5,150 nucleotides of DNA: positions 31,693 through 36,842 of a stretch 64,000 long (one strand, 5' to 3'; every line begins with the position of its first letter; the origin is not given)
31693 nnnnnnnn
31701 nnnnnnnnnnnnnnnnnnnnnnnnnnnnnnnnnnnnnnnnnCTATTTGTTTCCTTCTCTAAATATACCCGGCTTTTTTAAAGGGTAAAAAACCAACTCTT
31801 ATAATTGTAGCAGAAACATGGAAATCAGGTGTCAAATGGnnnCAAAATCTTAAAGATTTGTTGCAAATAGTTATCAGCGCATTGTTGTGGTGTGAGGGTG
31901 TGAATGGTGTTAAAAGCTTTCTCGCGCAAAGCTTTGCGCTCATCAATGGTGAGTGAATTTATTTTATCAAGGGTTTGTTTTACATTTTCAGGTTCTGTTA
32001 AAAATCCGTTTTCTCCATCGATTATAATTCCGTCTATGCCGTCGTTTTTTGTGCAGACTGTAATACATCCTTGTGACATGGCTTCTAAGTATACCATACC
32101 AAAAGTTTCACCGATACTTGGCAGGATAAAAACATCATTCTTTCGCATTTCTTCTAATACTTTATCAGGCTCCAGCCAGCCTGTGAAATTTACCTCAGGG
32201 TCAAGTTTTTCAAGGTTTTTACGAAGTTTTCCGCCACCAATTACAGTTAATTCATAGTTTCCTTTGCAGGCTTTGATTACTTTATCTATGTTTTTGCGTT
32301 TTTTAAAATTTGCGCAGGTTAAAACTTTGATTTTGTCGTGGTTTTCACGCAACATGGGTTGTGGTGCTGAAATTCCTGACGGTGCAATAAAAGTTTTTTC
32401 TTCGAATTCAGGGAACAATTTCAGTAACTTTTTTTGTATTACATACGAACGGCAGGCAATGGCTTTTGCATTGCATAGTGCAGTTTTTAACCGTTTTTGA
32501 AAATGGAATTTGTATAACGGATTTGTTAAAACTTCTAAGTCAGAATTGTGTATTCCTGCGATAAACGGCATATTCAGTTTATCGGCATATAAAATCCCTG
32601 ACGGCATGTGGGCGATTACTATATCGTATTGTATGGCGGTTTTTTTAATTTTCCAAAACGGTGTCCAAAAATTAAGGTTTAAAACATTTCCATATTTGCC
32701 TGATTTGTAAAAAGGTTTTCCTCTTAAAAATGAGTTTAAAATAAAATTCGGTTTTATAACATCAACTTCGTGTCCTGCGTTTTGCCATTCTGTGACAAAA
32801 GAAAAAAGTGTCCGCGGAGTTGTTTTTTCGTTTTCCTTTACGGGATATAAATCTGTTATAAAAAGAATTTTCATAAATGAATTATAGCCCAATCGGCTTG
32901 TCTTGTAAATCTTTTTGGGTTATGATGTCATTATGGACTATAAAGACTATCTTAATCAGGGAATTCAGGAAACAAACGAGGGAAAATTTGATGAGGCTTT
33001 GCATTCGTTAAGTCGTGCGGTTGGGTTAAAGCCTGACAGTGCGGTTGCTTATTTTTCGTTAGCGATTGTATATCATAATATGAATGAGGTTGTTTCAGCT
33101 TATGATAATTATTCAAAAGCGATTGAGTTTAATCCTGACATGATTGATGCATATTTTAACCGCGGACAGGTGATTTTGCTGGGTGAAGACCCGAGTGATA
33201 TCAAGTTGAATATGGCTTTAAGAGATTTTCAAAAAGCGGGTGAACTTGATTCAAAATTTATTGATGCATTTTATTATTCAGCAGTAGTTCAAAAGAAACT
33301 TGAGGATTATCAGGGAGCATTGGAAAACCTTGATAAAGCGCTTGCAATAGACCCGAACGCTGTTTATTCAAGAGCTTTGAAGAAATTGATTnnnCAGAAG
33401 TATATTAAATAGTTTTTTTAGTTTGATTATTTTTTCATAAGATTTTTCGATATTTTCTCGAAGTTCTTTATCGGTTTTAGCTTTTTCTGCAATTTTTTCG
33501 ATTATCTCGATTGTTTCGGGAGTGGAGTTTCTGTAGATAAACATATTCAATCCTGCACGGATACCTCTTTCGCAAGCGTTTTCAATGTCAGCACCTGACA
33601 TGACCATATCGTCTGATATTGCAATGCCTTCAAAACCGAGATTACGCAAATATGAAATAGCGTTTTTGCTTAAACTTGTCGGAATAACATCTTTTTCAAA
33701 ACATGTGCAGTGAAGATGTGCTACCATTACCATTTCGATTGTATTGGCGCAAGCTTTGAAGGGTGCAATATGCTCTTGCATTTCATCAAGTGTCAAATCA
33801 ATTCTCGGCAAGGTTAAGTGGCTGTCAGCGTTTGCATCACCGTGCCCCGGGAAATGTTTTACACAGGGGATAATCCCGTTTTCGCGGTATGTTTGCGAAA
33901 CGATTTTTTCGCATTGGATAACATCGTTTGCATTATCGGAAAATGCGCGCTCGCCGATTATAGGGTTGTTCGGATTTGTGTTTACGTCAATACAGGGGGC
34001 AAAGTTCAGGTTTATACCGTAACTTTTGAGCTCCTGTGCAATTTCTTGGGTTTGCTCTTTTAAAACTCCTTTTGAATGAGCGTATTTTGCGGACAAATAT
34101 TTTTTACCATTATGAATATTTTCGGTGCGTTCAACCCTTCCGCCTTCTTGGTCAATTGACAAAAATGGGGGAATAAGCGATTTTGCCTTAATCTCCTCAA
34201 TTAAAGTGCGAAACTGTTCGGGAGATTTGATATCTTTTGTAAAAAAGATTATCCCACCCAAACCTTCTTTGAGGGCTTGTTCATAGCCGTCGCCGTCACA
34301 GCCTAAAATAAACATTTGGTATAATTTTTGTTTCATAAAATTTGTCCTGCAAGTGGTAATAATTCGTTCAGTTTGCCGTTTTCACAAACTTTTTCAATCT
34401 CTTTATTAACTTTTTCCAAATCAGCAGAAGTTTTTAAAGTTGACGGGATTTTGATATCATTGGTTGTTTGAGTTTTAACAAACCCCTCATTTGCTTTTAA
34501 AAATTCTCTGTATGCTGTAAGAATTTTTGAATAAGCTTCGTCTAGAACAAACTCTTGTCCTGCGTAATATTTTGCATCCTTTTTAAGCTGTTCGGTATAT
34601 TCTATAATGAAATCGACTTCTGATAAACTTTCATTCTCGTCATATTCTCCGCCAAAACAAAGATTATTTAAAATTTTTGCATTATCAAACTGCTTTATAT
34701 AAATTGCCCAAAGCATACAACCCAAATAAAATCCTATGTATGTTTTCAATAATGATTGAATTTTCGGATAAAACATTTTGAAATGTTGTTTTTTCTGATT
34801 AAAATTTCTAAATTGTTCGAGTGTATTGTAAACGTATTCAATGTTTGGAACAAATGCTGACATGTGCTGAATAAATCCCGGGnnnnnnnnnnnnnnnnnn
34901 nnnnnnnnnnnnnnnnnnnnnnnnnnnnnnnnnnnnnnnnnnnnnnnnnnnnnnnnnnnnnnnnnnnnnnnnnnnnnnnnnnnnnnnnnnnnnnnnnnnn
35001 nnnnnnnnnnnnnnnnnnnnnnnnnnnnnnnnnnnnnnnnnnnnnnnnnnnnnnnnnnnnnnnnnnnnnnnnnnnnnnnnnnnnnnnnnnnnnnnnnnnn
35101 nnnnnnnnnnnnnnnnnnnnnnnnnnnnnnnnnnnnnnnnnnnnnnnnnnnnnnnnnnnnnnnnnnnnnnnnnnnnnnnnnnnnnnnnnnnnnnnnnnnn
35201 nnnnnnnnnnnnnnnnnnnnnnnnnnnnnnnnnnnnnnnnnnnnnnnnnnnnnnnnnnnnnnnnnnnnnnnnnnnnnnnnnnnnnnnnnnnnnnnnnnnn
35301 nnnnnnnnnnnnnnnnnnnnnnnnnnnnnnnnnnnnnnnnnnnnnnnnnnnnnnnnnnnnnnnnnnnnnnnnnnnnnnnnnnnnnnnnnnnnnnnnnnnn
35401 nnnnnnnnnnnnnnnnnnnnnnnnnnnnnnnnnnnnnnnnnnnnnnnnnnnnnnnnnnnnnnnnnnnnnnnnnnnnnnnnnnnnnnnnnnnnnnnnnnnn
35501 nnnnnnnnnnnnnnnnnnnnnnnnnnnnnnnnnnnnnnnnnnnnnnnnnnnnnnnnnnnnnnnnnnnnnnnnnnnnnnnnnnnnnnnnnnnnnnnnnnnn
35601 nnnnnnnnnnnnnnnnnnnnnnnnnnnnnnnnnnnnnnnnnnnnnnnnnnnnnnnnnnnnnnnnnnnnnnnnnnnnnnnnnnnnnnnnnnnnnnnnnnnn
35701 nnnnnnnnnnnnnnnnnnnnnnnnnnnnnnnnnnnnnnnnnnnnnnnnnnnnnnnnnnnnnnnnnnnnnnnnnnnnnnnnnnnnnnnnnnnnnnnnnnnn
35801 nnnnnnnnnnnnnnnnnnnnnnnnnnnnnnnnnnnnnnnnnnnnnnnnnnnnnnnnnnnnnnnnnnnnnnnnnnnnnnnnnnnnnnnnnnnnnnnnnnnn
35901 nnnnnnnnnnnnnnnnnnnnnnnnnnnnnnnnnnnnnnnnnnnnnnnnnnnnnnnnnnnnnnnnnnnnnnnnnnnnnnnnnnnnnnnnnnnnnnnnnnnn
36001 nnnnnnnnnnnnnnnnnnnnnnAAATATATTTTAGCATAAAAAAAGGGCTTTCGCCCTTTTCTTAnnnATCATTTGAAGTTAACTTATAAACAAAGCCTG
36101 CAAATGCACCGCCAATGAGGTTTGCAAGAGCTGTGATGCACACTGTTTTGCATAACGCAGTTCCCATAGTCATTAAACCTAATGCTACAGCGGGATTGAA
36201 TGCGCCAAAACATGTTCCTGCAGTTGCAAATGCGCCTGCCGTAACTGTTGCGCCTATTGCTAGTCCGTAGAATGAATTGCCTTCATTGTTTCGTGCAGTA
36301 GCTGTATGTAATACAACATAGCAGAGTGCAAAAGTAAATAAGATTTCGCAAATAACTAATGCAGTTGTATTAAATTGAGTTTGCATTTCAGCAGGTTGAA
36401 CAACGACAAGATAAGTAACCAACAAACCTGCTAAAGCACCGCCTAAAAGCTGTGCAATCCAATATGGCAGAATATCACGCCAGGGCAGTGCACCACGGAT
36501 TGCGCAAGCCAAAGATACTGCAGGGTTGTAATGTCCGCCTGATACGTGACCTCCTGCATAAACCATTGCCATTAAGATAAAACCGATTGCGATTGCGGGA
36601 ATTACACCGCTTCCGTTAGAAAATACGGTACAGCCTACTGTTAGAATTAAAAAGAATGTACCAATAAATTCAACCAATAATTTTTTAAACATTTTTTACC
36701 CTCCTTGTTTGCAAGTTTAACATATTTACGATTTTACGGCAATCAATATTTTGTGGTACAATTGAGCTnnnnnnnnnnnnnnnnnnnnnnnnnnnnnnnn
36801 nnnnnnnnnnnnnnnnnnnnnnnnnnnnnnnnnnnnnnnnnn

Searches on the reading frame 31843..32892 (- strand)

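Call 81: search_protein_families(library=pfam, proteins=[window:31843-32892:-], max_evalue=0.00001)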
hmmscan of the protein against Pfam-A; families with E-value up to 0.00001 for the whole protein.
window:31843-32892:- (350 aa): 3 families
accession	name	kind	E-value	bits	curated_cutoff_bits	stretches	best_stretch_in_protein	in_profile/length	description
PF00534.26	Glycos_transf_1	-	2.4e-30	105.7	26.4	1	182-325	10-168/172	Glycosyl transferases group 1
PF13692.12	Glyco_trans_1_4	-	1.2e-23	84.3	27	1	200-314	15-139/142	Glycosyl transferases group 1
PF13439.12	Glyco_transf_4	-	1.6e-08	35.2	28.5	1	27-174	6-166/170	Glycosyltransferase Family 4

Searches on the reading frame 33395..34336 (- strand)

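Call 81: search_protein_families(library=pfam, proteins=[window:33395-34336:-], max_evalue=0.00001)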
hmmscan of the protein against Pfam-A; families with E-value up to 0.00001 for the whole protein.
window:33395-34336:- (314 aa): 1 family
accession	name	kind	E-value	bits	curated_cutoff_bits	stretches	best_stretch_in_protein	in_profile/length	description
PF00933.27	Glyco_hydro_3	-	1.3e-50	173.1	27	1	4-305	5-315/316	Glycosyl hydrolase family 3 N terminal domain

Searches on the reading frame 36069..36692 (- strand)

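Call 82: search_protein_families(library=ncbifam, proteins=[window:36069-36692:-], max_evalue=0.001)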
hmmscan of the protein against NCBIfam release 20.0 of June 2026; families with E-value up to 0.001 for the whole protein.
window:36069-36692:- (208 aa): 4 families
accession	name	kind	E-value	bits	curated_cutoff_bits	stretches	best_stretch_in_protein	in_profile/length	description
TIGR00861.1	MIP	subfamily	2e-25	89.9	171.25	1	8-202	2-224/224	MIP family channel protein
NF003838.0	PRK05420.1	equivalog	9.3e-23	80.9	256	1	1-99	1-105/231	aquaporin Z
NF045553.1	AquGlycerPorinGla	equivalog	1.7e-09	37.3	400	1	4-106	8-117/290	aquaglyceroporin Gla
NF043012.1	LacAcidTportLarD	equivalog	2.8e-05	23.7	390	0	3-98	2-102/237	D/L-lactic acid transporter LarD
